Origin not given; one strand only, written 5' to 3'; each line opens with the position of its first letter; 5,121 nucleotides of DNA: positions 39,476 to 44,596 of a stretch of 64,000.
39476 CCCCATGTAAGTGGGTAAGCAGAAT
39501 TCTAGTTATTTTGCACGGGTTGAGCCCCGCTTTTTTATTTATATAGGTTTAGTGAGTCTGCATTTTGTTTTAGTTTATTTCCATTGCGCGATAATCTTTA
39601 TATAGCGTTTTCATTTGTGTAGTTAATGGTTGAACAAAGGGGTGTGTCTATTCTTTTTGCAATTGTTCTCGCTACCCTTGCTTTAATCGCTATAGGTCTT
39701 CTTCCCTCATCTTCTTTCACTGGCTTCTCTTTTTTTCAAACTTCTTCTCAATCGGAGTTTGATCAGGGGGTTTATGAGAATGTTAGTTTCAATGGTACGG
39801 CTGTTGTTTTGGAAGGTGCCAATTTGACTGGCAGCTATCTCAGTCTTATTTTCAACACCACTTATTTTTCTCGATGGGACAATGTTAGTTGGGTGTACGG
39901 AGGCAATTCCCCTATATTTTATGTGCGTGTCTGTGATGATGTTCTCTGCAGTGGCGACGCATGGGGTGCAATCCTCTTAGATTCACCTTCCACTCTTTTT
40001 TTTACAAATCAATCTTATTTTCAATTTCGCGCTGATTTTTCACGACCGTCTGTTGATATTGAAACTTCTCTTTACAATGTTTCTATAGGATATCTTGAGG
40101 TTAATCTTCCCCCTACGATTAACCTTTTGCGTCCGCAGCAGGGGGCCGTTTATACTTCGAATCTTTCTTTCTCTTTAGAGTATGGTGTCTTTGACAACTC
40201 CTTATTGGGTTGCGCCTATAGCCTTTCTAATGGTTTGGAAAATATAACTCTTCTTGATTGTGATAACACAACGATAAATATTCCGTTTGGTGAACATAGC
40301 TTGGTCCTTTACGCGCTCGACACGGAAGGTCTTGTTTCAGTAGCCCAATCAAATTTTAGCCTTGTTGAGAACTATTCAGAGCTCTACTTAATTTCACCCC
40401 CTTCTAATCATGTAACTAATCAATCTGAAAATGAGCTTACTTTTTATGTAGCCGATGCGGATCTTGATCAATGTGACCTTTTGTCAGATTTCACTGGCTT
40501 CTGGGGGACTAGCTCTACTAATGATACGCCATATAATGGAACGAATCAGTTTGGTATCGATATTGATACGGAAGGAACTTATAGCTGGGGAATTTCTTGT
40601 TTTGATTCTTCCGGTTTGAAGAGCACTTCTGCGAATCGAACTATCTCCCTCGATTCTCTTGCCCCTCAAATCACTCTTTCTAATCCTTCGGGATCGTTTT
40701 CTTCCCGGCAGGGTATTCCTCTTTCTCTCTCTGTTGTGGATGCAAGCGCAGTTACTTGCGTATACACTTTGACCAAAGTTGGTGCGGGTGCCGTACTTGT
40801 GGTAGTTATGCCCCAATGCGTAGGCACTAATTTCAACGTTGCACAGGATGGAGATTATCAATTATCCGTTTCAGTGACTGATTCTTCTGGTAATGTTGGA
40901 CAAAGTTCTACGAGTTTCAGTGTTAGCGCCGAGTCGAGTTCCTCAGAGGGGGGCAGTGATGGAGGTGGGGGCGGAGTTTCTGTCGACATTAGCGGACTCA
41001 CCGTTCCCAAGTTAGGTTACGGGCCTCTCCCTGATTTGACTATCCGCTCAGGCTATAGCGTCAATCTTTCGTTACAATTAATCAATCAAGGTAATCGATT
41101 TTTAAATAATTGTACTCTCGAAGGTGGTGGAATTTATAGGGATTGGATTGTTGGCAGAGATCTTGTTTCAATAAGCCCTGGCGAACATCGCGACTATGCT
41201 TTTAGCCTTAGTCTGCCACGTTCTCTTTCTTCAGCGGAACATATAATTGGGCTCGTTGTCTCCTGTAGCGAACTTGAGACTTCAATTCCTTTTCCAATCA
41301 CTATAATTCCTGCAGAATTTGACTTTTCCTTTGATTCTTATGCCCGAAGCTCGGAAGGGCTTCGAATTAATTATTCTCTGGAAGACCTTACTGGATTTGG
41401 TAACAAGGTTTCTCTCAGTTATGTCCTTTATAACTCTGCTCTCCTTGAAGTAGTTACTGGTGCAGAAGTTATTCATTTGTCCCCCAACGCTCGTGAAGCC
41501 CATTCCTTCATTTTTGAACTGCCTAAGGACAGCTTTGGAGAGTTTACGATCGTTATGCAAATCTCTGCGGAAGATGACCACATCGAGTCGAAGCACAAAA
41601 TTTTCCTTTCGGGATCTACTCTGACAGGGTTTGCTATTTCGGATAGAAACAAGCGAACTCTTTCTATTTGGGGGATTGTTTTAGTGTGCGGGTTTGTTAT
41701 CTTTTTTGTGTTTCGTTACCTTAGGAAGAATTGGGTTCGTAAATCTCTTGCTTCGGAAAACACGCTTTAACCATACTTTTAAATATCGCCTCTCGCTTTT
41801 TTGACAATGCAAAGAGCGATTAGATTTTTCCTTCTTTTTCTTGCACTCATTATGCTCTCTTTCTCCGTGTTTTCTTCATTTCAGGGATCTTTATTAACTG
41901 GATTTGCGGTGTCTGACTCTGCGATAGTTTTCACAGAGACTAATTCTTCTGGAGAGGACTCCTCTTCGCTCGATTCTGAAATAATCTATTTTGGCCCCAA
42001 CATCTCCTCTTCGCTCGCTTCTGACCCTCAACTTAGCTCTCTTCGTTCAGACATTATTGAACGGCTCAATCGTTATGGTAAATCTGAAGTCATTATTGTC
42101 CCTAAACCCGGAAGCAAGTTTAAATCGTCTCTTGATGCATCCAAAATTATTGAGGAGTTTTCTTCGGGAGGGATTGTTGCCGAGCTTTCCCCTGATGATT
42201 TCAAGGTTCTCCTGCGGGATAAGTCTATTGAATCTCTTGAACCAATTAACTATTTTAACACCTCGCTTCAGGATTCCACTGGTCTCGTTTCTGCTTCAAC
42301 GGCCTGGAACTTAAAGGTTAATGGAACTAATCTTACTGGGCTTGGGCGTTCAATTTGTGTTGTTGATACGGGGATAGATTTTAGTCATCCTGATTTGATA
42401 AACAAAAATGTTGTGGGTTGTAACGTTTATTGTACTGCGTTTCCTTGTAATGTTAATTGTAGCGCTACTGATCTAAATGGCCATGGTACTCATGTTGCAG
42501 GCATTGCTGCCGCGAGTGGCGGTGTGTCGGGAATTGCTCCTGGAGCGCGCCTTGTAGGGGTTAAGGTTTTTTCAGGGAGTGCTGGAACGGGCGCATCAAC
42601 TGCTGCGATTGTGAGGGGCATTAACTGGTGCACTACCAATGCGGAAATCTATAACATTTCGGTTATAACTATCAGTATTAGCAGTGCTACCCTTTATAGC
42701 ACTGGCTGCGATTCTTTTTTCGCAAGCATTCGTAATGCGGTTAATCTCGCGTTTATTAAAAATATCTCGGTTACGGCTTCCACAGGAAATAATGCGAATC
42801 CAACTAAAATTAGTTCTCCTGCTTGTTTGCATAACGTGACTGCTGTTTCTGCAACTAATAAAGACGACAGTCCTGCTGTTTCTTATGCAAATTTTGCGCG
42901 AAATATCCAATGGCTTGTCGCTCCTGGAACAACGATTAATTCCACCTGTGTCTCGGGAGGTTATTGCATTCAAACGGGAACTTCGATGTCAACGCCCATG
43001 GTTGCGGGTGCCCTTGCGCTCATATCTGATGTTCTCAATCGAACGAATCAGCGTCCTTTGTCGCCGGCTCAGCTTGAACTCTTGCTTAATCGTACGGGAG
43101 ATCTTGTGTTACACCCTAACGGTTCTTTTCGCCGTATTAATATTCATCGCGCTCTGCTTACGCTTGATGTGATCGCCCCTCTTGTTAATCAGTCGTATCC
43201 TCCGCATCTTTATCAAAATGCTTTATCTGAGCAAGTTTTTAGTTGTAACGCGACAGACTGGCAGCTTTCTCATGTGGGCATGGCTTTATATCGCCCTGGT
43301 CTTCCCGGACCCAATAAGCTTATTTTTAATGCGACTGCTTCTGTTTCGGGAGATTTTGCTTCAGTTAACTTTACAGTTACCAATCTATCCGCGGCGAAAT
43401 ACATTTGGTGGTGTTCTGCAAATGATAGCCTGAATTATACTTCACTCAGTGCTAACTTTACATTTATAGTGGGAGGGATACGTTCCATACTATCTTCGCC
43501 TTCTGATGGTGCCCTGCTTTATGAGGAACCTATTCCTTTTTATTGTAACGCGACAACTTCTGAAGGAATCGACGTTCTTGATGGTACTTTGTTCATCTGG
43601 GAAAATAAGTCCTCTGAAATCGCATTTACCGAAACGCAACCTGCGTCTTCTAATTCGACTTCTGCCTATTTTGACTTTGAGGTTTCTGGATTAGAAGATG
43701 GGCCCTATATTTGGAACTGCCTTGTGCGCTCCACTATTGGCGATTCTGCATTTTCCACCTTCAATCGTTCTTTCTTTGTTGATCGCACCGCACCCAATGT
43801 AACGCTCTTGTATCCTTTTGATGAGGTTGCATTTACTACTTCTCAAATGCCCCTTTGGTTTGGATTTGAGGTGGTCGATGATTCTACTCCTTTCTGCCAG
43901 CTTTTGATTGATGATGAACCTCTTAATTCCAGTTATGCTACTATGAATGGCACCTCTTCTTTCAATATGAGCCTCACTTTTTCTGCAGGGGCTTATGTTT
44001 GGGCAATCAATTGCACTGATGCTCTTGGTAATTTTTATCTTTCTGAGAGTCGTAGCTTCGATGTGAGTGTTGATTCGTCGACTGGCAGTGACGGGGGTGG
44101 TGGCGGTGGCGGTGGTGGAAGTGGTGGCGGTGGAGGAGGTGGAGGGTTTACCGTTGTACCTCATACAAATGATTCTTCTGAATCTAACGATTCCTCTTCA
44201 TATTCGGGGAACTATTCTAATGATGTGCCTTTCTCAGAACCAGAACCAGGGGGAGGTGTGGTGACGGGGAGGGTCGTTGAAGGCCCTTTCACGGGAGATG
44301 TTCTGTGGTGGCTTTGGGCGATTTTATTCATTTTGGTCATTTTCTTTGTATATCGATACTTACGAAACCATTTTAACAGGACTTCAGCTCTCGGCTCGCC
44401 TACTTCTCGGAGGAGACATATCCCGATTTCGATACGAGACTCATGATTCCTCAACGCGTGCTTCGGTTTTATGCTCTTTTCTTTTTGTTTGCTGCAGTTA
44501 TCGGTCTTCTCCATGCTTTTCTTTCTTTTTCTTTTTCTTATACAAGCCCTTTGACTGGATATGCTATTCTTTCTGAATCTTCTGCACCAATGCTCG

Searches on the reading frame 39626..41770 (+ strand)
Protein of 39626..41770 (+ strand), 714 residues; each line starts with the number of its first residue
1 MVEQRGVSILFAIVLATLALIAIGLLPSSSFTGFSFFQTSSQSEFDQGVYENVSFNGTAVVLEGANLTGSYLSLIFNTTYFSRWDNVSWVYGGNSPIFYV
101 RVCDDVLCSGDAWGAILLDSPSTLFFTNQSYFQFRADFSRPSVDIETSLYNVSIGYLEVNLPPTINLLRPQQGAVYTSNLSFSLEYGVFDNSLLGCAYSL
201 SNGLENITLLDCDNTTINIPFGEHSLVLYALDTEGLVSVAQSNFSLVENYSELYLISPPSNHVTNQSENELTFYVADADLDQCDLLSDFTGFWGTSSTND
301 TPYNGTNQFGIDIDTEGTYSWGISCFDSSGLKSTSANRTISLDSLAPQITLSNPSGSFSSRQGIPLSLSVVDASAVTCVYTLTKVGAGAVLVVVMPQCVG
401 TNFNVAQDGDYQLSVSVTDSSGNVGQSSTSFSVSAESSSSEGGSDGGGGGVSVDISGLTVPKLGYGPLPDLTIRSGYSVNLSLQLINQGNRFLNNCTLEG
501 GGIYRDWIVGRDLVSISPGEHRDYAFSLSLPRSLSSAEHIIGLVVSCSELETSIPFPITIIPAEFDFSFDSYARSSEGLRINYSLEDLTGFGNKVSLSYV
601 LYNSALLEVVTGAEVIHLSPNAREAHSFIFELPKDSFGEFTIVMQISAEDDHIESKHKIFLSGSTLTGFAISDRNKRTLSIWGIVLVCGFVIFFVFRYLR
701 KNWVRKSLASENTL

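Call 6: search_protein_families(library=pfam, proteins=[window:39626-41770:+], max_evalue=0.01)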
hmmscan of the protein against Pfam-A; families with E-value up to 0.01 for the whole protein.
window:39626-41770:+ (714 aa): 3 families
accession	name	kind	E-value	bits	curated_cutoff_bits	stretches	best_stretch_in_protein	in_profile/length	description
PF19077.6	Big_13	-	9.4e-06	26.5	27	1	404-433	70-100/102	Bacterial Ig-like domain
PF15418.12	DUF4625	-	0.00044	21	27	0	406-432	103-129/131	Domain of unknown function (DUF4625)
PF16403.11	Bact_surface_Ig-like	-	0.0073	16.8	27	0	401-426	39-64/71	Bacterial surface protein, Ig-like domain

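Call 16: find_encoding_contigs(protein=window:39626-41770:+, flank=10000, max_places=10)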
Protein window:39626-41770:+ (714 aa): 5 contigs read that carry it; 3 places shown.
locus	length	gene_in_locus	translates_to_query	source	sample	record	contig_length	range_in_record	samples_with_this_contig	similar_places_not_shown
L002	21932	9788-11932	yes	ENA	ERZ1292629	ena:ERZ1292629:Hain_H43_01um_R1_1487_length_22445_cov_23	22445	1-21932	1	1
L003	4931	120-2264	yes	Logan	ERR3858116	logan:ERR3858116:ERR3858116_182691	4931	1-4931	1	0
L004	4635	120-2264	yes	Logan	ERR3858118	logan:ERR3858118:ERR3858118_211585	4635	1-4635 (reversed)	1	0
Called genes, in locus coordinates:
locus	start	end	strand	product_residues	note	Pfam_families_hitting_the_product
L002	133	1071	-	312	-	PF08271:Zn_Ribbon_TF, PF00382:TFIIB, PF04545:Sigma70_r4 (faint), PF00382:TFIIB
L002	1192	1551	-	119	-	PF01201:Ribosomal_S8e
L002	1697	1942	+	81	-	PF01423:LSM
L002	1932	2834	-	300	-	PF23023:Anti-Pycsar_Apyc1, PF00753:Lactamase_B, PF13691:Lactamase_B_4, PF12706:Lactamase_B_2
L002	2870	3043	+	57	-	-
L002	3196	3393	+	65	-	PF12802:MarR_2 (weak), PF09339:HTH_IclR (faint)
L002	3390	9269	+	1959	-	PF19077:Big_13 (faint), PF05239:PRC (weak)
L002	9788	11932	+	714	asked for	PF19077:Big_13 (faint)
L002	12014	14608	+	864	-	PF00082:Peptidase_S8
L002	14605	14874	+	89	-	-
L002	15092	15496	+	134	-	PF01451:LMWPc (weak)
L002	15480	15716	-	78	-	PF03551:PadR, PF03965:Penicillinase_R (weak)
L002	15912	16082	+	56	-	-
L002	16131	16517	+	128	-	PF07866:DUF1653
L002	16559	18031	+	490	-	PF00587:tRNA-synt_2b (weak), PF03129:HGTP_anticodon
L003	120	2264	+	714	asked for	PF19077:Big_13 (faint)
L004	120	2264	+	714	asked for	PF19077:Big_13 (faint)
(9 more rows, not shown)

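Call 34: find_homologous_proteins(query=window:39626-41770:+, max_evalue=1e-30)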
Query window:39626-41770:+ (714 aa): 6 proteins with E <= 1e-30 among 8000 candidates.
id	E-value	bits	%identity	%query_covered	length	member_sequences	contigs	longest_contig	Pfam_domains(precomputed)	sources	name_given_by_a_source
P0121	0.0e+0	1583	100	100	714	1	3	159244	PF19077.7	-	-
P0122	1.8e-281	954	60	99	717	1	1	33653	-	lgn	-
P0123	2.0e-275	934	60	99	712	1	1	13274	-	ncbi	-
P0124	1.5e-269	914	59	97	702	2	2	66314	PF17957.8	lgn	-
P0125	1.9e-198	679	46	99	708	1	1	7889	-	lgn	-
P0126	4.9e-96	341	31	76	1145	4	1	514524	PF13385.14,PF13750.13,PF19077.7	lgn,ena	-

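Call 35: find_encoding_contigs(protein=P0123, flank=8000, max_places=3)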
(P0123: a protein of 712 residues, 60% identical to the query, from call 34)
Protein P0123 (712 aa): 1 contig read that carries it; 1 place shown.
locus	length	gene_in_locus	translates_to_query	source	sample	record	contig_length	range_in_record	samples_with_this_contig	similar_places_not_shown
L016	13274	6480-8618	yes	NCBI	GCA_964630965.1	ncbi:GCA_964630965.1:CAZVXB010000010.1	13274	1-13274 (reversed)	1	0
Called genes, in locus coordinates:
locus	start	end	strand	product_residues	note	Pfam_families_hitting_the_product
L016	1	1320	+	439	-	?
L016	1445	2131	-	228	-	PF11899:DUF3419 (weak)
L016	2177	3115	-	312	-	PF08271:Zn_Ribbon_TF, PF22109:Zn_ribbon_tTFIIB (weak), PF00382:TFIIB, PF04545:Sigma70_r4 (faint), PF00382:TFIIB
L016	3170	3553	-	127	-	-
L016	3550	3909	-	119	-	PF01201:Ribosomal_S8e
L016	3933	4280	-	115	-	-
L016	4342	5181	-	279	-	-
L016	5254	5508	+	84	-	PF14438:SM-ATX (weak), PF01423:LSM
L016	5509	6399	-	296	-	PF23023:Anti-Pycsar_Apyc1, PF00753:Lactamase_B, PF13691:Lactamase_B_4 (weak), PF12706:Lactamase_B_2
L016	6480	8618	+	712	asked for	-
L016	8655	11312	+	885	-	-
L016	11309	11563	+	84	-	-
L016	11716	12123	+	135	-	PF01451:LMWPc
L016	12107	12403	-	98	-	PF03551:PadR, PF03965:Penicillinase_R (faint)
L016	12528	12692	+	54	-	-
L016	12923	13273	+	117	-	?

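Call 36: find_encoding_contigs(protein=P0124, flank=8000, max_places=3)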
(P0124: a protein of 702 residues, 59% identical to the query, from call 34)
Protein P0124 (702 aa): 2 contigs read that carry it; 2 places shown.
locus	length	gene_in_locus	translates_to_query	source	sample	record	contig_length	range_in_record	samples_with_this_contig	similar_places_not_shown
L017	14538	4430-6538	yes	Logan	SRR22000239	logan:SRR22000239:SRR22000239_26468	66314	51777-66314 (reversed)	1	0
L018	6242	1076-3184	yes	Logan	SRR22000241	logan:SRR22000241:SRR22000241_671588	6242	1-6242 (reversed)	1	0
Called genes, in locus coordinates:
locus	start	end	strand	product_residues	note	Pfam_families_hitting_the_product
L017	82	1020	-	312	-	PF08271:Zn_Ribbon_TF, PF22109:Zn_ribbon_tTFIIB (weak), PF00382:TFIIB, PF04545:Sigma70_r4 (faint), PF00382:TFIIB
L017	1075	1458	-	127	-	-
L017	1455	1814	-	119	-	PF01201:Ribosomal_S8e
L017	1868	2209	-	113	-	-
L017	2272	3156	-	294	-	-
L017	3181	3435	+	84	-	PF14438:SM-ATX (weak), PF01423:LSM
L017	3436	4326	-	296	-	PF23023:Anti-Pycsar_Apyc1, PF13691:Lactamase_B_4 (weak), PF00753:Lactamase_B, PF12706:Lactamase_B_2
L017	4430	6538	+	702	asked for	PF17957:Big_7 (faint)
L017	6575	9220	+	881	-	-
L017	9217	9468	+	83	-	-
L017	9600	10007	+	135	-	PF01451:LMWPc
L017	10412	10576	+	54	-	-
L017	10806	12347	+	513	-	PF00587:tRNA-synt_2b (weak), PF03129:HGTP_anticodon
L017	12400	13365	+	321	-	-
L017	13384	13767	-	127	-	PF08753:NikR_C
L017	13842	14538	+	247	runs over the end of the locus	PF02535:Zip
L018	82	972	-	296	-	PF23023:Anti-Pycsar_Apyc1, PF13691:Lactamase_B_4 (weak), PF00753:Lactamase_B, PF12706:Lactamase_B_2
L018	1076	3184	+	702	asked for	PF17957:Big_7 (faint)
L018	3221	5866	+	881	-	-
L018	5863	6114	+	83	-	-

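Call 37: find_encoding_contigs(protein=P0125, flank=8000, max_places=3)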
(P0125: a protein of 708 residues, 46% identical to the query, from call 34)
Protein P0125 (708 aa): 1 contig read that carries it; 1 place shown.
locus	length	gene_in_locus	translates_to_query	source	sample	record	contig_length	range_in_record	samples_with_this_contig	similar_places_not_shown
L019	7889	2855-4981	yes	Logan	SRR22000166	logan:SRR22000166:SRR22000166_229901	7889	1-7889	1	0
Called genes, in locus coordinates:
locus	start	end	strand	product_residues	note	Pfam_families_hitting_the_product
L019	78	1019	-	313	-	PF08271:Zn_Ribbon_TF, PF00382:TFIIB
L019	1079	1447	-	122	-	PF01201:Ribosomal_S8e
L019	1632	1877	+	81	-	PF14438:SM-ATX (weak), PF01423:LSM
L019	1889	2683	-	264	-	PF00753:Lactamase_B, PF12706:Lactamase_B_2, PF23023:Anti-Pycsar_Apyc1, PF12706:Lactamase_B_2 (weak)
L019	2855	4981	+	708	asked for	-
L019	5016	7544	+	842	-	-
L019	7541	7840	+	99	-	-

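Call 59: find_related_loci(query=window:39626-41770:+, collection=metagenome_contigs, flank=8000)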
Query window:39626-41770:+ (714 aa) in metagenome_contigs; peptide patterns used: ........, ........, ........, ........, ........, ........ (x = any residue, [..] = any of these).
276 stretches matched a pattern, but none encodes a relative of the query by tblastn (E <= 1e-3).

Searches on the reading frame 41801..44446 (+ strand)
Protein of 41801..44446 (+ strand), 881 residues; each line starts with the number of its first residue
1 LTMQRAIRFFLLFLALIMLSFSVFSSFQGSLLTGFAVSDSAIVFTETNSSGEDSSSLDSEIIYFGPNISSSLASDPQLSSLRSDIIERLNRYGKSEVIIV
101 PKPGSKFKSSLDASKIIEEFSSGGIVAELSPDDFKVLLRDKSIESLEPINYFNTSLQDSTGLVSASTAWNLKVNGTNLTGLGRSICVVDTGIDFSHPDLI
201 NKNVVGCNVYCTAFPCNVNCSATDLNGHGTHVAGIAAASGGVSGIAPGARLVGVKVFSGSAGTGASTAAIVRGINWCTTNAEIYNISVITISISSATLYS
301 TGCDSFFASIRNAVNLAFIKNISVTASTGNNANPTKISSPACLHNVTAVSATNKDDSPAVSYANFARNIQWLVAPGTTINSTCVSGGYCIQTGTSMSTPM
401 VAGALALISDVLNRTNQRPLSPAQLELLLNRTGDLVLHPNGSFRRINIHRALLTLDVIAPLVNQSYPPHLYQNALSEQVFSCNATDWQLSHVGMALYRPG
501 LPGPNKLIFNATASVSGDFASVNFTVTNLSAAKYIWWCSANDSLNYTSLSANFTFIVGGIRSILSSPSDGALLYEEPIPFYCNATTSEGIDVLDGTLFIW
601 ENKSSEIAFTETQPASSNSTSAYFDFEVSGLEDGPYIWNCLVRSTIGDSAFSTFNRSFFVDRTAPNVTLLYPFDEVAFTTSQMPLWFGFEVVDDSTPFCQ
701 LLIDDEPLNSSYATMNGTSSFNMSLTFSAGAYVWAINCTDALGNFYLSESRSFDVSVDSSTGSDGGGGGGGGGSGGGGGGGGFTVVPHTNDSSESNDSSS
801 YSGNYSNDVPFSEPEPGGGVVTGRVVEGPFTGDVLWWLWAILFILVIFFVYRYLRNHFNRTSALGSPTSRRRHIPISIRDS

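Call 6: search_protein_families(library=pfam, proteins=[window:41801-44446:+], max_evalue=0.01)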
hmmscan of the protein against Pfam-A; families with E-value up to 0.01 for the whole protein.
window:41801-44446:+ (881 aa): 1 family
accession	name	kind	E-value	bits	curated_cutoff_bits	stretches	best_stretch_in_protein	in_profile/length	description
PF00082.27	Peptidase_S8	-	1e-37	130.4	21.8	1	182-433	3-273/288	Subtilase family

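Call 42: find_homologous_proteins(query=window:41801-44446:+, max_evalue=1e-60)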
Query window:41801-44446:+ (881 aa): 102 proteins with E <= 1e-60 among 8000 candidates.
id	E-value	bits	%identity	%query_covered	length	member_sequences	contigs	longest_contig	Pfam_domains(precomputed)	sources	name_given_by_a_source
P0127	0.0e+0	1940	100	98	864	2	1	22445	PF00082.28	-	-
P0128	7.2e-188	645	41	93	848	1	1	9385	PF00082.28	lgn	-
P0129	1.9e-131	458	39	77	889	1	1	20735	PF00082.28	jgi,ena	-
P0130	1.9e-125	438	38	74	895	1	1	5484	PF00082.28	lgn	-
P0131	2.5e-118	414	35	79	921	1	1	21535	PF00082.28,PF19077.7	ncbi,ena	-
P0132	1.7e-117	412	38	72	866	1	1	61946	PF00082.28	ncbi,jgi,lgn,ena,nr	ncbi:MAG: S8 family serine peptidase [Nanoarchaeota archaeon]|nr:S8 family serine peptidase [Nanoarc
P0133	1.7e-114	402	38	67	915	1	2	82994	PF00082.28,PF16656.12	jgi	jgi:subtilisin family serine protease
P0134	1.1e-110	389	36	77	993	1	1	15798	PF17957.8,PF00082.28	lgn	-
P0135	1.3e-110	389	35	78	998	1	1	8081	PF00082.28,PF19077.7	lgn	-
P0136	1.5e-110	389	36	78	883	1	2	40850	PF00082.28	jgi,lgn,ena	jgi:subtilisin family serine protease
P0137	1.1e-109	386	36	77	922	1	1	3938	PF05922.22,PF00082.28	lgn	-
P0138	3.1e-109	384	35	77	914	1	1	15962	PF00082.28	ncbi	-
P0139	4.9e-109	384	36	76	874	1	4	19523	PF00082.28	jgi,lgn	-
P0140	7.3e-108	380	35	67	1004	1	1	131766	PF00082.28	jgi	jgi:subtilisin family serine protease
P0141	1.1e-107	379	35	78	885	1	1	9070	PF17957.8,PF00082.28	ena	-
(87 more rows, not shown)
